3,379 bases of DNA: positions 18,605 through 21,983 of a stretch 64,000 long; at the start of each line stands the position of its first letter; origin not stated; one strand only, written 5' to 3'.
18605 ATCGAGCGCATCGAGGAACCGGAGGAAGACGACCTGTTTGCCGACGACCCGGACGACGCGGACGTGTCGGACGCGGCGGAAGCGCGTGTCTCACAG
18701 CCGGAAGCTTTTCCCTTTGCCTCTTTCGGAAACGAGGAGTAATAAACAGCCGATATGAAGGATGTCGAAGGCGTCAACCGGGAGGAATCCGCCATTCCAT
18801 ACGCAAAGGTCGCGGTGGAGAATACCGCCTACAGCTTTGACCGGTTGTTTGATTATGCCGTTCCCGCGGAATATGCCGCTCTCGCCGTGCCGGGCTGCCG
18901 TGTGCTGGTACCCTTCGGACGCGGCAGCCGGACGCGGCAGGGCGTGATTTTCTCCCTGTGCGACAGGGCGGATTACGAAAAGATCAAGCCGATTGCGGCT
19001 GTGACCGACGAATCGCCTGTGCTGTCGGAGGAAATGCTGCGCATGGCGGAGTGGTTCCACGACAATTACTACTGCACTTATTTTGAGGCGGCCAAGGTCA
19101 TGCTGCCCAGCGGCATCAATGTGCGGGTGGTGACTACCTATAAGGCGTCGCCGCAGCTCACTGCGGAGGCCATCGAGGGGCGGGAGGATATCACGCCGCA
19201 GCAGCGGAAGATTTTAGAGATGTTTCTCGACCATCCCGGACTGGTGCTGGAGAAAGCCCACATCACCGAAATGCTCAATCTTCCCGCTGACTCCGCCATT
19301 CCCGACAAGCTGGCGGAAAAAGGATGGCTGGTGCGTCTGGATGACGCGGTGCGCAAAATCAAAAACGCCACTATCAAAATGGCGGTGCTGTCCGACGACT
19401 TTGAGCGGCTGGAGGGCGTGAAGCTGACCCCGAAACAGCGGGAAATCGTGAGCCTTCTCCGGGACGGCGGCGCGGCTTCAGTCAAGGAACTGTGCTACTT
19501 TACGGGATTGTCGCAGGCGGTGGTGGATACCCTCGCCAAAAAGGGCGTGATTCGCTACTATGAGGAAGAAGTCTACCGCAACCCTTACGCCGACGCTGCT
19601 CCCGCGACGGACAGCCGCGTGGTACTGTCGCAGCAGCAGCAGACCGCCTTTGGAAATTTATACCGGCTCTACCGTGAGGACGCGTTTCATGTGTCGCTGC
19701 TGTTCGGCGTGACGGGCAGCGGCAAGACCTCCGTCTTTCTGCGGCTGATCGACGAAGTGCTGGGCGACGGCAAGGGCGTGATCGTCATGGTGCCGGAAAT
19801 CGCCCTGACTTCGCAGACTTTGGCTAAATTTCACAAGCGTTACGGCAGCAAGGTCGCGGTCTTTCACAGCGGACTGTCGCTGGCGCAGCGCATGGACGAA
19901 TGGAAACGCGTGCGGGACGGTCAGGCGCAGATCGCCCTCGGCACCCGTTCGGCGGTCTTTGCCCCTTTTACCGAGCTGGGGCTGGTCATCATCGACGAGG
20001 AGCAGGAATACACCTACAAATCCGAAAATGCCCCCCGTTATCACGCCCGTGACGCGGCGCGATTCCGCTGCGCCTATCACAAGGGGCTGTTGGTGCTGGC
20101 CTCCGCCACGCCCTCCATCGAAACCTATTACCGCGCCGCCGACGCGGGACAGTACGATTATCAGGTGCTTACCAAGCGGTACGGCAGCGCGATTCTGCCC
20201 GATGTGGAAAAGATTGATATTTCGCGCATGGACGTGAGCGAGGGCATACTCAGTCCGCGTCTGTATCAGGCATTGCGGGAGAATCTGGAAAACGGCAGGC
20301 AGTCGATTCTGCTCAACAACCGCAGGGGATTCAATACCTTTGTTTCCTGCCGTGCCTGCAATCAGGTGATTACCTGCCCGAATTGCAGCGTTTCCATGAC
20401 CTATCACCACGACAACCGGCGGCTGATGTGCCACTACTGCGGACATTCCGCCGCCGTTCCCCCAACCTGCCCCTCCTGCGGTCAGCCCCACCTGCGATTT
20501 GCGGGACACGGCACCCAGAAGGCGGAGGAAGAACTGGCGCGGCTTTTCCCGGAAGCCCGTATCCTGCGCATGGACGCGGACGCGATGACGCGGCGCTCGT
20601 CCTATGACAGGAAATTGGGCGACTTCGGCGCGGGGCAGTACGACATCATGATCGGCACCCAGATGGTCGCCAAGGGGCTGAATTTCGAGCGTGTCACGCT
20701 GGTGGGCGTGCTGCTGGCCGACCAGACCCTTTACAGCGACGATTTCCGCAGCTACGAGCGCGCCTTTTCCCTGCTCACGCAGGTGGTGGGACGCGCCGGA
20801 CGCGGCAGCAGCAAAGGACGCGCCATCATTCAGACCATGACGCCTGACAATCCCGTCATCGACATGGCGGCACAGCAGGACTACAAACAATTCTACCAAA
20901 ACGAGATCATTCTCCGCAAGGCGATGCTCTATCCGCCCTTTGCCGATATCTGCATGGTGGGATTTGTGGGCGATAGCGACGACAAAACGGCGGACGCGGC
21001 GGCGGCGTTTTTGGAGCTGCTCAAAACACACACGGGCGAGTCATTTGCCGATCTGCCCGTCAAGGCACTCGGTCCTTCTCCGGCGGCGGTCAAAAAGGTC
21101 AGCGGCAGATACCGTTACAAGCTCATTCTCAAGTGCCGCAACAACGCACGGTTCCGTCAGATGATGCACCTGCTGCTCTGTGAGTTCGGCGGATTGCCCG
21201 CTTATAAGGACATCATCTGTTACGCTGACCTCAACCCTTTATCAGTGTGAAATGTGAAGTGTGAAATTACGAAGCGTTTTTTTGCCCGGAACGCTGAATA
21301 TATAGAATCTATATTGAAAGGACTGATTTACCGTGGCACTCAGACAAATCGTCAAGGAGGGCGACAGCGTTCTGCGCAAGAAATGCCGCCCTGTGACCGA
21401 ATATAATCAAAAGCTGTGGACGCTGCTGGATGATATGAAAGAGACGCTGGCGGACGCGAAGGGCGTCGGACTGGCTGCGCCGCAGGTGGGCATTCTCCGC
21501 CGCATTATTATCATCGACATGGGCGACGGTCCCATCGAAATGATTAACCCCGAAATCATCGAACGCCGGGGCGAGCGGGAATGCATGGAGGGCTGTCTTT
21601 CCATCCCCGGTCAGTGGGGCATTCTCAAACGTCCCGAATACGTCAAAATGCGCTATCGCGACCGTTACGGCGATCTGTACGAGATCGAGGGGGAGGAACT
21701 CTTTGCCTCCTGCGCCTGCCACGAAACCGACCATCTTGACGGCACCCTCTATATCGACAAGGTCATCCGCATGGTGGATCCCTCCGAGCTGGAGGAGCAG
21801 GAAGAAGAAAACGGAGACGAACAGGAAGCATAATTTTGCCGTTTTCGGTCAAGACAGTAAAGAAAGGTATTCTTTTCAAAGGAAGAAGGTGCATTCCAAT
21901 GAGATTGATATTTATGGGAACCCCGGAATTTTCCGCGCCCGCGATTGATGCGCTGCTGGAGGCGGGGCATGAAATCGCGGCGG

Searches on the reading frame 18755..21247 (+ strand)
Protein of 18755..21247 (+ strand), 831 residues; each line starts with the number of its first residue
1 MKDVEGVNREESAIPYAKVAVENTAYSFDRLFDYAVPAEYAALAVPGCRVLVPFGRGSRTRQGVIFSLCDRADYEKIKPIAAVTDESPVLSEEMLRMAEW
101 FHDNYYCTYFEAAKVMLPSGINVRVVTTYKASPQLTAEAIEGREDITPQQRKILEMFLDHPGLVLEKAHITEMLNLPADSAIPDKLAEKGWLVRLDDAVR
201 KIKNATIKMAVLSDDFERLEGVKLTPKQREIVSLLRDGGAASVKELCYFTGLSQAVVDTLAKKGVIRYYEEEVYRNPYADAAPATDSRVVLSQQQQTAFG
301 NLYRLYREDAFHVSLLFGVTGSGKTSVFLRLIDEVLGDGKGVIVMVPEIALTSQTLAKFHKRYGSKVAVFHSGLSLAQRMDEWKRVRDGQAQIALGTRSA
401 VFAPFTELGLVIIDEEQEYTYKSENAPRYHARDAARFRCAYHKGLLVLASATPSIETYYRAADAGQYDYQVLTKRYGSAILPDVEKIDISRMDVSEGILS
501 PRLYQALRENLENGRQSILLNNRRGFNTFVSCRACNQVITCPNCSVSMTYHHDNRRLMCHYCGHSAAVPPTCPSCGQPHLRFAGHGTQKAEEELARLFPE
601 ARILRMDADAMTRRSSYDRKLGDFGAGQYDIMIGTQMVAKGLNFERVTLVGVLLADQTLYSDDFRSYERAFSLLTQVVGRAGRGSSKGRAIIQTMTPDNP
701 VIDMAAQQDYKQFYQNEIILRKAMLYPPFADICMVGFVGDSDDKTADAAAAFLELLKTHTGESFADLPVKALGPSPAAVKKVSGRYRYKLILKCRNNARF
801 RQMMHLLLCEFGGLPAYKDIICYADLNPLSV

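Call 61: search_protein_families(library=pfam, proteins=[window:18755-21247:+], max_evalue=0.00001)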
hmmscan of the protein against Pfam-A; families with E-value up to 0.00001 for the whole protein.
window:18755-21247:+ (831 aa): 6 families
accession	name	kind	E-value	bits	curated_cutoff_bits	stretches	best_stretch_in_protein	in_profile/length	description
PF17764.6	PriA_3primeBD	-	4.6e-24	84.5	22.7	1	19-118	2-96/96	3'DNA-binding domain (3'BD)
PF00270.35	DEAD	-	1.4e-15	57.8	26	1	295-457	4-163/167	DEAD/DEAH box helicase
PF18074.6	PriA_C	-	9.9e-15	55.6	26.9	1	728-828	1-95/95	Primosomal protein N C-terminal domain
PF18319.7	Zn_ribbon_PriA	-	2.3e-11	43.9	26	1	541-565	1-25/27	PriA DNA helicase Cys-rich region (CRR) domain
PF00271.37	Helicase_C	-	6.2e-10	39.7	23.5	0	600-683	39-108/110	Helicase conserved C-terminal domain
PF04851.21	ResIII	-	1.1e-09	38.8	22.5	1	291-422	4-140/164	Type III restriction enzyme, res subunit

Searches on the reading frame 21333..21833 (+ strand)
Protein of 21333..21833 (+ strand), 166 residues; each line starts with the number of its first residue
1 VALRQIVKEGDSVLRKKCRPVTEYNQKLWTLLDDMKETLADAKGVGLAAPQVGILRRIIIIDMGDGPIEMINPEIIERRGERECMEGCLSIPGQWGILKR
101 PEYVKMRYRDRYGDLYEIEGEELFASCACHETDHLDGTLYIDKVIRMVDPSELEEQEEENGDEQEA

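Call 61: search_protein_families(library=pfam, proteins=[window:21333-21830:+], max_evalue=0.00001)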
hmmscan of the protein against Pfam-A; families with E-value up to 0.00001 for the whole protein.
window:21333-21830:+ (166 aa): 1 family
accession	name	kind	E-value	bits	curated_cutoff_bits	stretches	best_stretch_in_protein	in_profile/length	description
PF01327.26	Pep_deformylase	-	1.4e-44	151.9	22.8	1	4-146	2-152/156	Polypeptide deformylase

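Call 74: find_encoding_contigs(protein=window:21333-21833:+, flank=3000, max_places=10)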
Protein window:21333-21833:+ (166 aa): 21 contigs read that carry it; 10 places shown.
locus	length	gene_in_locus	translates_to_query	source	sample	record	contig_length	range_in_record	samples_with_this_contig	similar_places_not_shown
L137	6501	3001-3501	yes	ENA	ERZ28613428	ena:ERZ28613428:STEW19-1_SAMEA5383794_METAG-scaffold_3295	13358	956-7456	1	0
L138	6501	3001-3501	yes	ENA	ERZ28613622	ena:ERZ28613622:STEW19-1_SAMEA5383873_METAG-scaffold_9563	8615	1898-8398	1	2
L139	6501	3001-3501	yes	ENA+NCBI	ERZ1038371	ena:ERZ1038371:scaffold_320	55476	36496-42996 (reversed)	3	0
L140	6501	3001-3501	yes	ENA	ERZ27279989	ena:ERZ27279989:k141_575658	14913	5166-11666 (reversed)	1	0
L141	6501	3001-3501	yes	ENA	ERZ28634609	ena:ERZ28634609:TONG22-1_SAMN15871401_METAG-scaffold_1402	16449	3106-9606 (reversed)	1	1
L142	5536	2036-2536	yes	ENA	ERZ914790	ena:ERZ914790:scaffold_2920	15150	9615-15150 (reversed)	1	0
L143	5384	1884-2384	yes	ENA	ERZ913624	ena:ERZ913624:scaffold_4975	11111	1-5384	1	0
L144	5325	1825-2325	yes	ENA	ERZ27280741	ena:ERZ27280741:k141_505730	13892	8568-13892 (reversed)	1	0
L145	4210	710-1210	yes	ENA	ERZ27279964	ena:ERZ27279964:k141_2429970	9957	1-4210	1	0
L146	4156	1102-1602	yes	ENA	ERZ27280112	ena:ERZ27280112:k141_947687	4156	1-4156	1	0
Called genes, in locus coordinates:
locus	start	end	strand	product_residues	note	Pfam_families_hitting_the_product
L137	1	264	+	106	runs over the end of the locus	PF01192:RNA_pol_Rpb6 (weak)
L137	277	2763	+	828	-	-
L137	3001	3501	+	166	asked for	PF01327:Pep_deformylase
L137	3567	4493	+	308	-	PF00551:Formyl_trans_N, PF02911:Formyl_trans_C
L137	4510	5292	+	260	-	PF04298:Zn_peptidase_2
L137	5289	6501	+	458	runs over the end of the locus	PF01029:NusB, PF22458:RsmF-B_ferredox, PF01189:Methyltr_RsmB-F, PF01728:FtsJ, PF13847:Methyltransf_31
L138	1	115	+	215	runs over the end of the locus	PF00625:Guanylate_kin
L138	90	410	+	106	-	PF01192:RNA_pol_Rpb6 (weak)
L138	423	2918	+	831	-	PF17764:PriA_3primeBD, PF00270:DEAD, PF04851:ResIII, PF00271:Helicase_C (faint), PF18319:Zn_ribbon_PriA, PF18074:PriA_C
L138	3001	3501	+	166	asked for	PF01327:Pep_deformylase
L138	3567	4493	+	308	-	PF00551:Formyl_trans_N, PF02911:Formyl_trans_C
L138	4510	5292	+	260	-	PF04298:Zn_peptidase_2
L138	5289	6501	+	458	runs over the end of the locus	PF01029:NusB, PF22458:RsmF-B_ferredox, PF01189:Methyltr_RsmB-F, PF01728:FtsJ, PF13847:Methyltransf_31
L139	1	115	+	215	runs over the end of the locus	PF00625:Guanylate_kin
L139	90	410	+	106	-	PF01192:RNA_pol_Rpb6 (weak)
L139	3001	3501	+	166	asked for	PF01327:Pep_deformylase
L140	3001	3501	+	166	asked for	PF01327:Pep_deformylase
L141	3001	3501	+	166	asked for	PF01327:Pep_deformylase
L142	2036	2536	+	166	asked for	PF01327:Pep_deformylase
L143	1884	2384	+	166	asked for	PF01327:Pep_deformylase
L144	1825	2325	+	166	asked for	PF01327:Pep_deformylase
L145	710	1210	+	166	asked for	PF01327:Pep_deformylase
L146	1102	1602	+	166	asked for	PF01327:Pep_deformylase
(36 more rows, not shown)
